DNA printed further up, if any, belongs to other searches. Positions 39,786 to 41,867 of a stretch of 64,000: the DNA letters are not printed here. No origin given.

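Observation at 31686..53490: Large glycan locus built around GT-C-like membrane transferases and polyprenyl-phosphate sugar loading, with no Wzx, initiating PGT, Wzc or ABC exporter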

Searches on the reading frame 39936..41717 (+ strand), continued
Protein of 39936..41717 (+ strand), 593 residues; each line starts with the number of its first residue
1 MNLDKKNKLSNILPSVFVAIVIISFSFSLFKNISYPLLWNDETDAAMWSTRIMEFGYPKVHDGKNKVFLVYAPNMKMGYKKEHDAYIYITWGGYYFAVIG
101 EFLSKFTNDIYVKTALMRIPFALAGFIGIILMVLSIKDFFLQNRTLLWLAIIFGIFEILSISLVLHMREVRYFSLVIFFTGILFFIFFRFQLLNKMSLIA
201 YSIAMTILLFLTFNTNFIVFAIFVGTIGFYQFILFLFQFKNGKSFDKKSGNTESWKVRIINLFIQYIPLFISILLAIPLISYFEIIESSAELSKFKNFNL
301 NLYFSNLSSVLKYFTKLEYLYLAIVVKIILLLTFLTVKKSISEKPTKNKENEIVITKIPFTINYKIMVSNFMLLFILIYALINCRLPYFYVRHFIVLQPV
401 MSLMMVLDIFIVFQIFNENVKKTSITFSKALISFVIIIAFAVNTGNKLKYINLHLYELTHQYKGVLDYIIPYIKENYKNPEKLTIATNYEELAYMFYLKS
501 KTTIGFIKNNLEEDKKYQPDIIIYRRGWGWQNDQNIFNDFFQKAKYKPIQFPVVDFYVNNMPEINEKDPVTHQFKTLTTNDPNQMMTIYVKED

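Call 61: find_related_loci(query=A2, collection=genome_contigs, flank=10000)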
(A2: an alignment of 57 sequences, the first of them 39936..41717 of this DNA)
Query A2 (593 aa) in genome_contigs; peptide patterns used: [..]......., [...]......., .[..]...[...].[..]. (x = any residue, [..] = any of these).
168 stretches matched a pattern; 137 encode a relative of the query (tblastn E <= 1e-3); the best 80 are kept; 80 distinct loci.
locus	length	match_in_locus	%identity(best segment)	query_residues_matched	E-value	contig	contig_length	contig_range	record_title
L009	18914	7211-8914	42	1-591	2e-148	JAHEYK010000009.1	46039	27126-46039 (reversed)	MAG: Bacteroidetes bacterium isolate nzgw126 NODE_828_length_46040_cov_7.068751, whole genome shotgun sequence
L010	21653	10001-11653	42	18-591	2e-143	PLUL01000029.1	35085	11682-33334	MAG: Bacteroidetes bacterium isolate palsa_971 73.20120700_P3D.99_contig_41887, whole genome shotgun sequence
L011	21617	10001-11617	44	31-593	6e-138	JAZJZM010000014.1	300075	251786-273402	MAG: Bacteroidota bacterium isolate ADI_H2L1_1_122_18_3-bin023 ADIH2L11_B023_0_000000000014, whole genome shotgun sequen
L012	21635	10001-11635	40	18-580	1e-131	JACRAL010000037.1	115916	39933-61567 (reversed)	MAG: Bacteroidetes bacterium isolate NC_groundwater_1592_Pr3_B-0.1um_39_19 SR-2_scaffold_141_730896, whole genome shotgu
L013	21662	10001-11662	41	6-592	1e-128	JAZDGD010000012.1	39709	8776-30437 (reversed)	MAG: Patescibacteria group bacterium isolate MEGAHIT-group-0.234 k141_16721621, whole genome shotgun sequence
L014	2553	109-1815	39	2-593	7e-135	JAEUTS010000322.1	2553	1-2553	MAG: Bacteroidia bacterium isolate new MAG-335 k141_3296064, whole genome shotgun sequence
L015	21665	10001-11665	40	8-592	3e-127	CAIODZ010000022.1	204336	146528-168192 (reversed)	MAG: uncultured Phycisphaerales bacterium isolate A3_bin-117 genome assembly, contig: bin-117:22/70, whole genome shotgu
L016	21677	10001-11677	40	25-592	4e-127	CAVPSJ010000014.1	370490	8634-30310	MAG: uncultured delta proteobacterium isolate MFD10007.bin.2.36 genome assembly, contig: contig_53688, whole genome shot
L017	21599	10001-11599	42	25-593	9e-127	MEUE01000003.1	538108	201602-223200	MAG: candidate division WOR-1 bacterium RIFOXYB2_FULL_46_45 rifoxyb2_full_scaffold_2, whole genome shotgun sequence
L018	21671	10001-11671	40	6-592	6e-126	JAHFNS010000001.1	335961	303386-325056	MAG: Candidatus Nomurabacteria bacterium isolate nzgw486 NODE_6_length_335962_cov_15.263479, whole genome shotgun sequen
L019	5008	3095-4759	40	10-592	8e-123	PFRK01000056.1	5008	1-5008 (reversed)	MAG: Candidatus Nomurabacteria bacterium CG_4_9_14_0_2_um_filter_32_10 CG_4_9_14_0.2_um_filter_scaffold_9618_c, whole ge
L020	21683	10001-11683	40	2-591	5e-121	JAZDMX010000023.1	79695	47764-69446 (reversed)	MAG: Candidatus Omnitrophota bacterium isolate MEGAHIT-group-0.683 k141_8280226, whole genome shotgun sequence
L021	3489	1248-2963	37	7-592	3e-123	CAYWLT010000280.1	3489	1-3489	MAG TPA_asm: uncultured Thermodesulfobacteriota bacterium isolate binchicken_co74_409 genome assembly, contig: NODE_5938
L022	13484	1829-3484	40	5-585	3e-119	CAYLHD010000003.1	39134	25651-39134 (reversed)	MAG TPA_asm: uncultured Candidatus Saccharibacteria bacterium isolate binchicken_co243_277 genome assembly, contig: NODE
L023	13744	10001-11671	40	6-592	2e-118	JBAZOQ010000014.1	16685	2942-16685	MAG: Candidatus Paceibacterota bacterium isolate SO_2017_SWC_1 scaffold_2949_c1_LP-4_2017, whole genome shotgun sequence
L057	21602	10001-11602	35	19-584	1e-93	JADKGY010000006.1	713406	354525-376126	MAG: Candidatus Opimibacter skivensis isolate Ribe_18-Q3-R11-54_MAXAC.273 tig00001254-10-7121560, whole genome shotgun s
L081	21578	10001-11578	37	25-576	2e-84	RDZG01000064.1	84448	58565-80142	MAG: Bacteroidetes bacterium isolate PH2015_06S_32_163 PH2015_06S_scaffold_254, whole genome shotgun sequence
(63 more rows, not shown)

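Call 64: search_protein_families(library=pfam, proteins=[L057:4250-6190:-, L057:7081-8169:+, L057:8242-9666:+, L057:14748-15638:+, L057:15635-16363:+, L057:16481-17437:-, L057:17469-18347:+, L057:18360-19382:+, L057:19457-20188:+, L057:20209-20985:+], max_evalue=0.001)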
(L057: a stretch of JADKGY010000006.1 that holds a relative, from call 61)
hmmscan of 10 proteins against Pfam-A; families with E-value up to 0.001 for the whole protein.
L057:4250-6190:- (646 aa): 2 families
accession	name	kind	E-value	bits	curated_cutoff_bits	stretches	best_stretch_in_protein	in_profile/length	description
PF06580.19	His_kinase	-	3.2e-22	79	25.2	1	434-513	2-81/81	Histidine kinase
PF07695.17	7TMR-DISM_7TM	-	2.5e-06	28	29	1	175-385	6-203/205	7TM diverse intracellular signalling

L057:7081-8169:+ (362 aa): 0 families

L057:8242-9666:+ (474 aa): 1 family
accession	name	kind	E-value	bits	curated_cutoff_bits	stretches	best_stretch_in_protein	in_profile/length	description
PF18962.6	Por_Secre_tail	-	3.6e-05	24.4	27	1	403-463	2-66/75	Secretion system C-terminal sorting domain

L057:14748-15638:+ (296 aa): 3 families
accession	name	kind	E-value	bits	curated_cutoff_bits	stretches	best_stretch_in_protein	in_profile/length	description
PF00535.33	Glycos_transf_2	-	2.2e-34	119.3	23.3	1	4-166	1-166/168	Glycosyl transferase family 2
PF13641.12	Glyco_tranf_2_3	-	1.9e-14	54.7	27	1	3-203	3-211/230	Glycosyltransferase like family 2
PF10111.15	Glyco_tranf_2_2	-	1.6e-13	51.2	27.3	1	4-219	1-232/276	Glycosyltransferase like family 2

L057:15635-16363:+ (242 aa): 0 families

L057:16481-17437:- (318 aa): 6 families
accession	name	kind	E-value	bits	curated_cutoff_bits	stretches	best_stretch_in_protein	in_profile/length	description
PF13489.12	Methyltransf_23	-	2.3e-24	86.4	27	1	109-247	15-160/164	Methyltransferase domain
PF13847.12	Methyltransf_31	-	3.2e-10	40.3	27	1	114-212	3-117/145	Methyltransferase domain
PF08241.18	Methyltransf_11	-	4.6e-10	40.5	21.2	1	119-204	1-95/95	Methyltransferase domain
PF08242.18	Methyltransf_12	-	6.3e-09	36.9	30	1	119-202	1-98/98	Methyltransferase domain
PF13649.12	Methyltransf_25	-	2.9e-08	34.7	27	1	118-200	1-97/97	Methyltransferase domain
PF08003.17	Methyltransf_9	-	1e-06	28.4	23.8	1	112-255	113-269/315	Protein of unknown function (DUF1698)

L057:17469-18347:+ (292 aa): 2 families
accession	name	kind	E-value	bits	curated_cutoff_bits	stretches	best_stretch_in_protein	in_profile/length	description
PF00535.33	Glycos_transf_2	-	1.6e-10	41.6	23.3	1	33-168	1-145/168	Glycosyl transferase family 2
PF13641.12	Glyco_tranf_2_3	-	0.00011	22.8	27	1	33-258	4-223/230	Glycosyltransferase like family 2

L057:18360-19382:+ (340 aa): 1 family
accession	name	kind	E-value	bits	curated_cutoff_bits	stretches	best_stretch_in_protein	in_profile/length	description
PF03706.18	LPG_synthase_TM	-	4.5e-37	128.6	33.4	1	13-318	3-302/302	Lysylphosphatidylglycerol synthase TM region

L057:19457-20188:+ (243 aa): 2 families
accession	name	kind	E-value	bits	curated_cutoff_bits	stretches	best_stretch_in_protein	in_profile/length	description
PF05050.19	Methyltransf_21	-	1.3e-18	68.1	22.7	1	58-211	1-170/173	Methyltransferase FkbM domain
PF05575.17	V_cholerae_RfbT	-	2.7e-10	40.5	27.9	1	52-186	79-220/286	Vibrio cholerae RfbT protein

L057:20209-20985:+ (258 aa): 3 families
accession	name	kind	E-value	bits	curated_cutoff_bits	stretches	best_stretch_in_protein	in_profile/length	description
PF00535.33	Glycos_transf_2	-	3.3e-25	89.4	23.3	1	4-166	1-164/168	Glycosyl transferase family 2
PF10111.15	Glyco_tranf_2_2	-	3.2e-08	33.8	27.3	1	4-206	1-223/276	Glycosyltransferase like family 2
PF13641.12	Glyco_tranf_2_3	-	4.1e-07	30.7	27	1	3-198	3-209/230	Glycosyltransferase like family 2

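Call 65: search_protein_families(library=pfam, proteins=[L081:920-2854:+, L081:2911-3897:+, L081:4102-5820:+, L081:6753-8129:+, L081:8227-8622:+, L081:9220-9843:+, L081:15157-16182:+, L081:16860-17183:+, L081:18731-19660:+, L081:19632-20069:+], max_evalue=0.001)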
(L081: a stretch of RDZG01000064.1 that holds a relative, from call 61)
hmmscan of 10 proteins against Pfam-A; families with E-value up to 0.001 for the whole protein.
L081:920-2854:+ (644 aa): 6 families
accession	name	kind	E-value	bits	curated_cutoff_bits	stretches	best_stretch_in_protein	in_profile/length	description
PF13292.11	DXP_synthase_N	-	2.3e-117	391.6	21.2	1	9-286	1-274/274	1-deoxy-D-xylulose-5-phosphate synthase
PF02779.29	Transket_pyr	-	1.2e-40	139.4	27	1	328-487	3-170/174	Transketolase, pyrimidine binding domain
PF02780.25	Transketolase_C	-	5.5e-27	94.6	25.9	1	504-625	1-124/124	Transketolase, C-terminal domain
PF00456.26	Transketolase_N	-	1.4e-05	24.7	22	1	34-236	10-230/334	Transketolase, thiamine diphosphate binding domain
PF00676.26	E1_dh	-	1.8e-05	24.3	22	1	122-184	104-165/300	Dehydrogenase E1 component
PF02775.26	TPP_enzyme_C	-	5e-05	23.6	21.9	1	113-182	22-84/151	Thiamine pyrophosphate enzyme, C-terminal TPP binding domain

L081:2911-3897:+ (328 aa): 3 families
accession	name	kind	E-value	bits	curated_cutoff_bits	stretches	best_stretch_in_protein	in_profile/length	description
PF21941.2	SMEK_N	-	8.3e-38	129.8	27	1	16-151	2-139/140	SMEK domain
PF20275.3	CTD10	-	3.7e-37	128.3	28.1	1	181-318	1-134/134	C-terminal domain 10 of the ABC-three component (ABC-3C) systems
PF20277.3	CTD11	-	3.1e-06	28.2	27.7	1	174-283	5-115/138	C-terminal domain 11 of the ABC-three component (ABC-3C) systems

L081:4102-5820:+ (572 aa): 1 family
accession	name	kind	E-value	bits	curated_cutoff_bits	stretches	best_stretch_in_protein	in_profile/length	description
PF10088.15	DUF2326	-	1.3e-21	77.2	28.7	1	445-569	2-140/141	Uncharacterised protein conserved in bacteria (DUF2326)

L081:6753-8129:+ (458 aa): 11 families
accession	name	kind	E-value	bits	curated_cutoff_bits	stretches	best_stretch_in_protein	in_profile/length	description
PF12631.12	MnmE_helical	-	1.9e-50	172.4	40.1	1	131-455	1-211/211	MnmE helical domain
PF10396.14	TrmE_N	-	2.1e-44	150.9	29.8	1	12-128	1-117/117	GTP-binding protein TrmE N-terminus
PF01926.29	MMR_HSR1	-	1.2e-26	93.5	21.9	1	227-341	2-113/113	50S ribosome-binding GTPase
PF02421.24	FeoB_N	-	1.9e-09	37.7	27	1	227-374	3-155/156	Ferrous iron transport protein B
PF00009.33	GTP_EFTU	-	3.2e-06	27.3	26.5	1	226-360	5-148/188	Elongation factor Tu GTP binding domain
PF00350.29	Dynamin_N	-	1.2e-05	25.9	27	0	227-263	1-36/168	Dynamin family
PF04548.22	AIG1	-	0.00011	22.1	27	1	227-316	3-94/212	AIG1 family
PF03193.22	RsgA_GTPase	-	0.00014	22.1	30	0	217-257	100-139/174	RsgA GTPase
PF00071.28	Ras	-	0.00014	22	21.6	1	227-345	2-117/162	Ras family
PF02492.25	cobW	-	0.0006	19.9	20.7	0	272-356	84-167/180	CobW/HypB/UreG, nucleotide-binding domain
PF00025.27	Arf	-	0.00062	19.7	22.3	0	223-365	13-147/174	ADP-ribosylation factor family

L081:8227-8622:+ (131 aa): 1 family
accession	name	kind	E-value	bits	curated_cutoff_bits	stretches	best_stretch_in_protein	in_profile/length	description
PF07798.16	CCDC90-like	-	0.00064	20.1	33.5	0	70-122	120-172/175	Coiled-coil domain-containing protein 90-like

L081:9220-9843:+ (207 aa): 1 family
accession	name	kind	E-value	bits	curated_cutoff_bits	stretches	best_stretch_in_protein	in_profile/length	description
PF05685.18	Uma2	-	8e-14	51.9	27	1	34-174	1-147/172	Putative restriction endonuclease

L081:15157-16182:+ (341 aa): 6 families
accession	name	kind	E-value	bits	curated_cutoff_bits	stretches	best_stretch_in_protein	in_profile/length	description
PF01370.27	Epimerase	-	3.3e-44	151.5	20.9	1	5-267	1-240/240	NAD dependent epimerase/dehydratase family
PF16363.11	GDP_Man_Dehyd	-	8.5e-43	147.5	27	1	7-328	2-330/332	GDP-mannose 4,6 dehydratase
PF01073.25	3Beta_HSD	-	1.2e-11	44.6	22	1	6-163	1-157/280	3-beta hydroxysteroid dehydrogenase/isomerase family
PF02719.21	Polysacc_synt_2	-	2.1e-11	44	20.2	1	5-127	1-128/293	Polysaccharide biosynthesis protein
PF07993.18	NAD_binding_4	-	7.8e-05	22.4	20.1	0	75-165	87-190/258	Male sterility protein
PF04321.23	RmlD_sub_bind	-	0.00066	19.3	27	0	4-165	2-138/287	RmlD substrate binding domain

L081:16860-17183:+ (107 aa): 1 family
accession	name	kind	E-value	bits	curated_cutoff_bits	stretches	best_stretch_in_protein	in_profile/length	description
PF10066.14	DUF2304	-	5.9e-15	55.9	25.5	1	4-104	2-105/106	Uncharacterized conserved protein (DUF2304)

L081:18731-19660:+ (309 aa): 1 family
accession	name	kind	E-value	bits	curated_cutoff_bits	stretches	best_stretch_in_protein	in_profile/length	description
PF03706.18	LPG_synthase_TM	-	5.8e-29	102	33.4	1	15-290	2-301/302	Lysylphosphatidylglycerol synthase TM region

L081:19632-20069:+ (145 aa): 1 family
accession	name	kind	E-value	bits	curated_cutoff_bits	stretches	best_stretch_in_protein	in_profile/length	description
PF14063.11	DUF4254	-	2.7e-09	37.4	27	0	86-142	5-60/144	Protein of unknown function (DUF4254)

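Call 87: search_protein_families(library=pfam, alignment_id=A2, max_evalue=1)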
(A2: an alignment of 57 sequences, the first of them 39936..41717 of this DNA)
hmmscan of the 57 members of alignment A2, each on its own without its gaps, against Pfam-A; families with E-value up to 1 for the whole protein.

A. member 1, window:39936-41717:+ (593 aa): 1 family
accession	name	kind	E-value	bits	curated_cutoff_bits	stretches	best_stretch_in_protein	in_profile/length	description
PF03669.18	ASTER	-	0.24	11.8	22.7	0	126-157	29-60/96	PAT complex subunit Asterix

B. families by the number of members that match (of 57 scanned): 19 families
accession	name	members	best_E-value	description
PF08020.16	DUF1706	3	0.00037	Protein of unknown function (DUF1706)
PF20040.4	DUF6442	2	0.014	Family of unknown function (DUF6442)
PF04070.17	DUF378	2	0.041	Domain of unknown function (DUF378)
PF20237.3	DUF6594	1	0.00021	Family of unknown function (DUF6594)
PF02652.20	Lactate_perm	1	0.00081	L-lactate permease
PF18800.6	Atthog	1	0.0038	Attenuator of Hedgehog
PF20047.4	DUF6449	1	0.018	Domain of unknown function (DUF6449)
PF07600.16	DUF1564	1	0.043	Protein of unknown function (DUF1564)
PF18920.5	DUF5671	1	0.046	Domain of unknown function (DUF5671)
PF20745.2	TSP_Ig-like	1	0.093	Tailspike protein-like, Ig-like domain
PF12410.13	rpo30_N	1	0.12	Poxvirus DNA dependent RNA polymerase 30kDa subunit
PF08779.16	bCoV_NS7A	1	0.19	Betacoronavirus NS7A protein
PF11241.13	DUF3043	1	0.22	Protein of unknown function (DUF3043)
PF03669.18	ASTER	1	0.24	PAT complex subunit Asterix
PF03672.18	UPF0154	1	0.24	Uncharacterised protein family (UPF0154)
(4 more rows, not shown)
